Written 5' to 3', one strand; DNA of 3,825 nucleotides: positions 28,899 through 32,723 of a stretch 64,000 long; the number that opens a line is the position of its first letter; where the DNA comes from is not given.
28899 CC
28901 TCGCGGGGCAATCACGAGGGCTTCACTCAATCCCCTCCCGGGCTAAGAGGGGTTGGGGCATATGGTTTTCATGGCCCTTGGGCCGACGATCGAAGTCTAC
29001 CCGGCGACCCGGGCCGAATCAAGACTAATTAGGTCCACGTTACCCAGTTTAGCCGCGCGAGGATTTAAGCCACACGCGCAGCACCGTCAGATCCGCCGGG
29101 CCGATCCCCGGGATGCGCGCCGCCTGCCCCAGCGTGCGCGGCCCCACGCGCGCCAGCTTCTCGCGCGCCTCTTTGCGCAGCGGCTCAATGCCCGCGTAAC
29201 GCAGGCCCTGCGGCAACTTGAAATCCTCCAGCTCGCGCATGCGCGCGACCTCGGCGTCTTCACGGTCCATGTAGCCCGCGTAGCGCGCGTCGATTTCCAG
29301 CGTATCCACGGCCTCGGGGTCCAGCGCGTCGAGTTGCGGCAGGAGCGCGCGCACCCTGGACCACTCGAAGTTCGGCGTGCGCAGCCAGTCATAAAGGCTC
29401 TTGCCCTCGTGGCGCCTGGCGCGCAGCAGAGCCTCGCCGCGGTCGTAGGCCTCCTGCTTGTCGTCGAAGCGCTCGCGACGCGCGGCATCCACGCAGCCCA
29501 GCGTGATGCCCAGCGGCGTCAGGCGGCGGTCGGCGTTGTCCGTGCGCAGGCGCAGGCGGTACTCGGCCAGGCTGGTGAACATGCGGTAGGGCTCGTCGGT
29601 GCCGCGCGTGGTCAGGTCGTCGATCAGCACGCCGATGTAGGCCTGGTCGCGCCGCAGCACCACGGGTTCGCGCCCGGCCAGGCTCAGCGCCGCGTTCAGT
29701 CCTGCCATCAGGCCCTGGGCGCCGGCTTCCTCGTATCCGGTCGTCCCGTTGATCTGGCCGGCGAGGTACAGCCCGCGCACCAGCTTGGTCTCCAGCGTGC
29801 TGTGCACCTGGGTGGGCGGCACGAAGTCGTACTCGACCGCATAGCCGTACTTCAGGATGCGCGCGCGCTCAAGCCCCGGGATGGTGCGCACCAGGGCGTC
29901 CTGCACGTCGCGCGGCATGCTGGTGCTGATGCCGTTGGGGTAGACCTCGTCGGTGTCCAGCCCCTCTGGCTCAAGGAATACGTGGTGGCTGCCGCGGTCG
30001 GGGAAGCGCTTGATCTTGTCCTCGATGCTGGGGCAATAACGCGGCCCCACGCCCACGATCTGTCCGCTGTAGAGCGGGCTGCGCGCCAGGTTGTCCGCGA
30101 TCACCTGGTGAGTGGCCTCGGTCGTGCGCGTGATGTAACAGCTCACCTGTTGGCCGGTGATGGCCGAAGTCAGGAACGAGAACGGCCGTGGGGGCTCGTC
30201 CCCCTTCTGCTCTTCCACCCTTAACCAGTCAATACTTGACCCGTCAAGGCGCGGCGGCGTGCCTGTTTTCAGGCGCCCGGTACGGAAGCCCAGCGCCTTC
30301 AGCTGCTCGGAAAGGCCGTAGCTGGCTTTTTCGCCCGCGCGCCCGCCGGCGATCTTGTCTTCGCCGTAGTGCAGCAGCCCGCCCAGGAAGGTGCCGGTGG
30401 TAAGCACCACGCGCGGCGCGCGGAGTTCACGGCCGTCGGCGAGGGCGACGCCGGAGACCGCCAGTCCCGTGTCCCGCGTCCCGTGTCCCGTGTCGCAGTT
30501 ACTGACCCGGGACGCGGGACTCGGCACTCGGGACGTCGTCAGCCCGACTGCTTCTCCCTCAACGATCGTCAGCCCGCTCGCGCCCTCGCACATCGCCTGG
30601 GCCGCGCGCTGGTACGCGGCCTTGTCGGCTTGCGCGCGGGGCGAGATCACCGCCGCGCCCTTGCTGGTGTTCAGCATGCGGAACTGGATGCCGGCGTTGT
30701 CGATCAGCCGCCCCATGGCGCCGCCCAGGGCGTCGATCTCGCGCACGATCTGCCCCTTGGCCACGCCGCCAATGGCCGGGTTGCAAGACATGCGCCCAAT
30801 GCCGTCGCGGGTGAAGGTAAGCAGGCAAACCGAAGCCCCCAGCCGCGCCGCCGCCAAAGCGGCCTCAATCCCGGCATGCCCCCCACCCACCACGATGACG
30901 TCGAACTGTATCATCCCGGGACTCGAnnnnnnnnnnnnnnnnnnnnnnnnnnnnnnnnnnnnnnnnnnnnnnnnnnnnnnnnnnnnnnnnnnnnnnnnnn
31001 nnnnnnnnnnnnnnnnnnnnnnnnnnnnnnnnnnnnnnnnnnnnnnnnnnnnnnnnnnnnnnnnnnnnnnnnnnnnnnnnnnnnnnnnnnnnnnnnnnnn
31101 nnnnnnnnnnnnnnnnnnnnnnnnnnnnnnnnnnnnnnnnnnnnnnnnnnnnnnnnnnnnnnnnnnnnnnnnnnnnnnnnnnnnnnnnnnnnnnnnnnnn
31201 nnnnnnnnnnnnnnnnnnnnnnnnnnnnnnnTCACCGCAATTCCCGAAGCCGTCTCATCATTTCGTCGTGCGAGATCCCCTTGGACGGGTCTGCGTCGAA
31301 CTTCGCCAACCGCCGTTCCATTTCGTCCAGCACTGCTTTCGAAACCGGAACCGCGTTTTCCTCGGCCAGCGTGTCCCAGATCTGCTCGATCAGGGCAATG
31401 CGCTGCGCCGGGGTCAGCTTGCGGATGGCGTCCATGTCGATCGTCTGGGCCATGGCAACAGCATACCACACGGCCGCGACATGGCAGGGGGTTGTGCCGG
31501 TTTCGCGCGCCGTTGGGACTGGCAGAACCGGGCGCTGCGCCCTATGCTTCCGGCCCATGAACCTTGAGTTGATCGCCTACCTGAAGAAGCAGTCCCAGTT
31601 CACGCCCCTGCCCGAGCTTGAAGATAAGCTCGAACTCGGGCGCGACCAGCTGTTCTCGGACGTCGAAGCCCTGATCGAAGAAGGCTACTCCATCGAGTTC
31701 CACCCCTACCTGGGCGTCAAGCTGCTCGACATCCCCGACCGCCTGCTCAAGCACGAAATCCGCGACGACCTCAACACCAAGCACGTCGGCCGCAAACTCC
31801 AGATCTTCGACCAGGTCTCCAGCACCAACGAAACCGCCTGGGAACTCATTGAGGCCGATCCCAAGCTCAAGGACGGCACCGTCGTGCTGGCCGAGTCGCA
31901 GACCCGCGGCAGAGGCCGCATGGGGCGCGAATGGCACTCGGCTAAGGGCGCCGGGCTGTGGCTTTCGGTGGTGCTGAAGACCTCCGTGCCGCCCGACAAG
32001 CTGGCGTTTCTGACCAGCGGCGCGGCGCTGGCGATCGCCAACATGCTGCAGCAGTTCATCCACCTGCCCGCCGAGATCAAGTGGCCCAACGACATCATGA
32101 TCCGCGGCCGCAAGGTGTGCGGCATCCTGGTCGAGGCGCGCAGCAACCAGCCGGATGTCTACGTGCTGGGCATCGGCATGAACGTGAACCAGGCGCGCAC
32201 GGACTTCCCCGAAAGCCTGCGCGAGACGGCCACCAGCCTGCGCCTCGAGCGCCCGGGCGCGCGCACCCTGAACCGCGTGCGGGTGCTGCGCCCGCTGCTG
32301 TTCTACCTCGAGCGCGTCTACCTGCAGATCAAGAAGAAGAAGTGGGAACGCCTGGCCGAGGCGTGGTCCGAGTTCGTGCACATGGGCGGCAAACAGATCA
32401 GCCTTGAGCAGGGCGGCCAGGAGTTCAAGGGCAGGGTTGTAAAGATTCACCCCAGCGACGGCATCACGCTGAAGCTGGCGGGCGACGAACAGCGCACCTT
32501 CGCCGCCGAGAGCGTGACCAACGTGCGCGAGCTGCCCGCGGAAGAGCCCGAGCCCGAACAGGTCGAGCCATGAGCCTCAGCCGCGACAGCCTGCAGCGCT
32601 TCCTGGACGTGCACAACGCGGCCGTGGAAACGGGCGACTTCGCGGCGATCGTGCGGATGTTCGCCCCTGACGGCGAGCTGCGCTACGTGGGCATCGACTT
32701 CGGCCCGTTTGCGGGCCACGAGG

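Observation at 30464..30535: Heptamer-array hairpin inserted in frame inside the conserved mnmG gene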

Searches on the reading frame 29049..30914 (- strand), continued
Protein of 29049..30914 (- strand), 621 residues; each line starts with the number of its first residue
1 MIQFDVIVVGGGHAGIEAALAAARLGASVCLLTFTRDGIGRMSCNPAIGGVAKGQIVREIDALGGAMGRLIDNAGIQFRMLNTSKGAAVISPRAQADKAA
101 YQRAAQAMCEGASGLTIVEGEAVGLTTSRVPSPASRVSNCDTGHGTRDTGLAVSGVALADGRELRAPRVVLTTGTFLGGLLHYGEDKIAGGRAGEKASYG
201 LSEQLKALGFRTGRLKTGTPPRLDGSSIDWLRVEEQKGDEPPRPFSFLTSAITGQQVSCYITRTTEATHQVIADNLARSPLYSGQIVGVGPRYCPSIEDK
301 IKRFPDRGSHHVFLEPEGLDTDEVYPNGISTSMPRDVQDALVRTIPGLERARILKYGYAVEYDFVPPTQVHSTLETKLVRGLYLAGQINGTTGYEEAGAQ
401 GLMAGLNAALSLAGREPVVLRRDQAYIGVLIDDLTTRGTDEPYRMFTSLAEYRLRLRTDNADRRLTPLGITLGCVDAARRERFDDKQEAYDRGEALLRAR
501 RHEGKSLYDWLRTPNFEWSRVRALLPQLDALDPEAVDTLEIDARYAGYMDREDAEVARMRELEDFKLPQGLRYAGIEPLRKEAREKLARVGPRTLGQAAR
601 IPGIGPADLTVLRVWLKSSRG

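Call 70: fold_search(model_id=the predicted structure, library=pdb)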
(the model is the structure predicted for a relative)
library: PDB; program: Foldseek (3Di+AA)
matches with E <= 10: 1889; with E <= 0.001: 752
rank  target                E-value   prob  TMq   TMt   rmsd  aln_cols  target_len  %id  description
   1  2zxh_A                2.9e-65  1.00  0.88  0.90   3.7       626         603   48  Structure of Aquifex aeolicus GidA in the form I crystal (released 2009-05-19)
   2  2zxi_C                6.2e-65  1.00  0.88  0.90   3.0       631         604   46  Structure of Aquifex aeolicus GidA in the form II crystal (released 2009-05-19)
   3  2zxi_B                6.2e-65  1.00  0.88  0.90   3.0       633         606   46  Structure of Aquifex aeolicus GidA in the form II crystal (released 2009-05-19)
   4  2zxi_D                1.3e-64  1.00  0.87  0.89   3.2       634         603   46  Structure of Aquifex aeolicus GidA in the form II crystal (released 2009-05-19)
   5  2zxi_A                1.7e-64  1.00  0.87  0.89   3.2       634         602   46  Structure of Aquifex aeolicus GidA in the form II crystal (released 2009-05-19)
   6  2zxh_B                3.2e-64  1.00  0.88  0.90   3.7       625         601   48  Structure of Aquifex aeolicus GidA in the form I crystal (released 2009-05-19)
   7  9hip_C                8.3e-64  1.00  0.89  0.89   2.9       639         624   48  MnmE-MnmG a2b2 complex (released 2025-08-27)
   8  3cp8_A                7.9e-62  1.00  0.87  0.88   3.4       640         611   45  Crystal structure of GidA from Chlorobium tepidum (released 2008-06-24)
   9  9hiq_C                8.8e-62  1.00  0.89  0.89   2.9       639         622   48  MnmE-MnmG a4b2 complex (released 2025-08-27)
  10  8zu0_A                7.6e-58  1.00  0.81  0.90   2.8       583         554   48  CryoEM structure of a tRNA uridine 5-carboxymethylaminomethyl modification enzyme GidA (released 2025-06-18)
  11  3cp8_D                5.9e-56  1.00  0.79  0.88   3.2       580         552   46  Crystal structure of GidA from Chlorobium tepidum (released 2008-06-24)
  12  3ces_C                1.2e-52  1.00  0.75  0.90   2.9       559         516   48  Crystal Structure of E.coli MnmG (GidA), a Highly-Conserved tRNA Modifying Enzyme (released 2009-03-03)
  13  3ces_A                3.2e-52  1.00  0.75  0.87   3.3       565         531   47  Crystal Structure of E.coli MnmG (GidA), a Highly-Conserved tRNA Modifying Enzyme (released 2009-03-03)
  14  3ces_B                5.6e-52  1.00  0.74  0.89   3.1       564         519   46  Crystal Structure of E.coli MnmG (GidA), a Highly-Conserved tRNA Modifying Enzyme (released 2009-03-03)
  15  3g05_B                5.4e-50  1.00  0.75  0.89   3.1       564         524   47  Crystal structure of N-terminal domain (2-550) of E.coli MnmG (released 2009-10-20)
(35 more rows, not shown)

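Call 72: find_encoding_contigs(protein=P0032, flank=10000, max_places=1)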
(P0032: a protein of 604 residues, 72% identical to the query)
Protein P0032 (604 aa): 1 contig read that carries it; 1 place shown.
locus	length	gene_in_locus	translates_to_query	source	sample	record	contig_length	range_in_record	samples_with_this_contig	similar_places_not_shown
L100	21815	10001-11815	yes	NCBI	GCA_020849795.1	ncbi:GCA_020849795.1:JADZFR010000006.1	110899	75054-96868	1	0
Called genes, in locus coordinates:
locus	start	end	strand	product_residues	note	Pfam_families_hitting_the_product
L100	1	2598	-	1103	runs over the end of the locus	PF07517:SecA_DEAD, PF01043:SecA_PP_bind, PF21090:P-loop_SecA, PF07516:SecA_SW, PF02810:SEC-C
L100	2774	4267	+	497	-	-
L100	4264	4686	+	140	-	-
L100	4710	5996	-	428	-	-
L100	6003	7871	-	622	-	-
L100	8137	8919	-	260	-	PF05175:MTS (weak), PF13489:Methyltransf_23, PF13847:Methyltransf_31, PF08241:Methyltransf_11, PF08242:Methyltransf_12, PF13649:Methyltransf_25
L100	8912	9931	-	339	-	PF08279:HTH_11 (weak), PF03099:BPL_LplA_LipB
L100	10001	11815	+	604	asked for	PF01134:GIDA, PF07992:Pyr_redox_2 (weak), PF12831:FAD_oxidored, PF21680:GIDA_C_1st, PF13932:SAM_GIDA_C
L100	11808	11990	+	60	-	PF14255:Zn_ribbon_21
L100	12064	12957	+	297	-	PF13426:PAS_9 (faint), PF08447:PAS_3 (weak)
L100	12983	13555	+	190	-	PF00258:Flavodoxin_1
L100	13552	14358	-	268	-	PF25084:LbH_EIF2B (faint), PF25087:GMPPB_C, PF00132:Hexapep, PF13720:Acetyltransf_11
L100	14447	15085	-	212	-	-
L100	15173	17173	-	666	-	PF25216:Volactin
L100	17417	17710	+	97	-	-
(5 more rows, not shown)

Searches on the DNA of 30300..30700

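Call 57: search_rna_families(source=window, start=30300, end=30700, threshold=evalue, max_evalue=1)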
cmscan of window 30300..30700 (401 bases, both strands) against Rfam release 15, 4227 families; matches with E-value up to 1: 8.
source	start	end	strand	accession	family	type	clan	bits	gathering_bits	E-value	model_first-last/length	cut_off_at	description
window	30463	30530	+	RF04230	mir-9261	Gene; miRNA;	-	30.3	86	0.00027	1-92/92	no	mir-9261 microRNA precursor family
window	30474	30519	+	RF02025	mir-3017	Gene; miRNA;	-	25.5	51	0.0094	1-70/70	no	mir-3017 microRNA precursor family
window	30472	30517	-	RF02025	mir-3017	Gene; miRNA;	-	24.8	51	0.015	1-70/70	no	mir-3017 microRNA precursor family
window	30468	30523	+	RF03934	mir-m107-1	Gene; miRNA;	-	23.4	83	0.05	1-65/65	no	mir-m107-1 microRNA precursor family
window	30467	30524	-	RF03934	mir-m107-1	Gene; miRNA;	-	23.4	83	0.05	1-65/65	no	mir-m107-1 microRNA precursor family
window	30461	30537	+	RF03294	mir-H3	Gene; miRNA;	-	22.7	70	0.48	1-81/81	no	mir-H3 microRNA precursor family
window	30464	30534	+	RF03271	mir-1247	Gene; miRNA;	-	22.3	70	0.2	1-74/74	no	mir-1247 microRNA precursor family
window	30409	30573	-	RF01681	P4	Gene; sRNA;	-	15.3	37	0.091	1-215/215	no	Pseudomonas sRNA P4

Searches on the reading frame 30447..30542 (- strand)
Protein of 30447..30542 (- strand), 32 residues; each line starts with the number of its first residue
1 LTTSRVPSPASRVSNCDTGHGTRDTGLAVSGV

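Call 80: search_protein_representatives(protein=window:30447-30542:-)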
Query: 32 residues. Proteins with E-value up to 0.001 (for the whole library): 2; up to 1e-10: 0; up to 1e-30: 0. The best 2 are listed.
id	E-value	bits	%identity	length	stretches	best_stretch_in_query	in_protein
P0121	1.6e-10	54.1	43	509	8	7-30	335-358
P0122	8.1e-04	34.2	52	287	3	10-30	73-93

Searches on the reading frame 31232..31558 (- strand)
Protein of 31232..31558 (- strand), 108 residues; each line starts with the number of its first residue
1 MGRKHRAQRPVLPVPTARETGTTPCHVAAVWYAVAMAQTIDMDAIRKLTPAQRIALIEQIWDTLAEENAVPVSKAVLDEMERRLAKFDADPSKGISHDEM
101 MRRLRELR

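Call 90: search_protein_families(library=pfam, proteins=[window:31232-31558:-])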
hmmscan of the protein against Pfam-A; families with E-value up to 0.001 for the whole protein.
window:31232-31558:- (108 aa): 1 family
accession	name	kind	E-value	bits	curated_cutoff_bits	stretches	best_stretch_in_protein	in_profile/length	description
PF09720.15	Unstab_antitox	-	4.8e-14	52.6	23.3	1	47-99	1-53/54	Putative addiction module component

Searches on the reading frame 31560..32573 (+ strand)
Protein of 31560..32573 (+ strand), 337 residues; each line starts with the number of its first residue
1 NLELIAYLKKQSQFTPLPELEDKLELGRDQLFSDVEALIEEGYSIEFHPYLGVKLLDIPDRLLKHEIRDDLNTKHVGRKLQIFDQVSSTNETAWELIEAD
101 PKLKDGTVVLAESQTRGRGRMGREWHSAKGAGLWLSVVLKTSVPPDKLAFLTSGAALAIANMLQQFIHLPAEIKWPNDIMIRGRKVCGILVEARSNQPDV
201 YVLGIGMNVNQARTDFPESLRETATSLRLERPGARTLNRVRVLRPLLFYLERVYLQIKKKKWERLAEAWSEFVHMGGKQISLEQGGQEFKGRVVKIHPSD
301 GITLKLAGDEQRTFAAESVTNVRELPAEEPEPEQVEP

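Call 90: search_protein_families(library=pfam, proteins=[window:31560-32573:+])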
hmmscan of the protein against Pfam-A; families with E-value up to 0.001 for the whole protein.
window:31560-32573:+ (337 aa): 1 family
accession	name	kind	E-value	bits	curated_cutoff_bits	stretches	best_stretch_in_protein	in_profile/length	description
PF03099.24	BPL_LplA_LipB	-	9.9e-23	81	21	1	84-208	3-133/133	Biotin/lipoate A/B protein ligase family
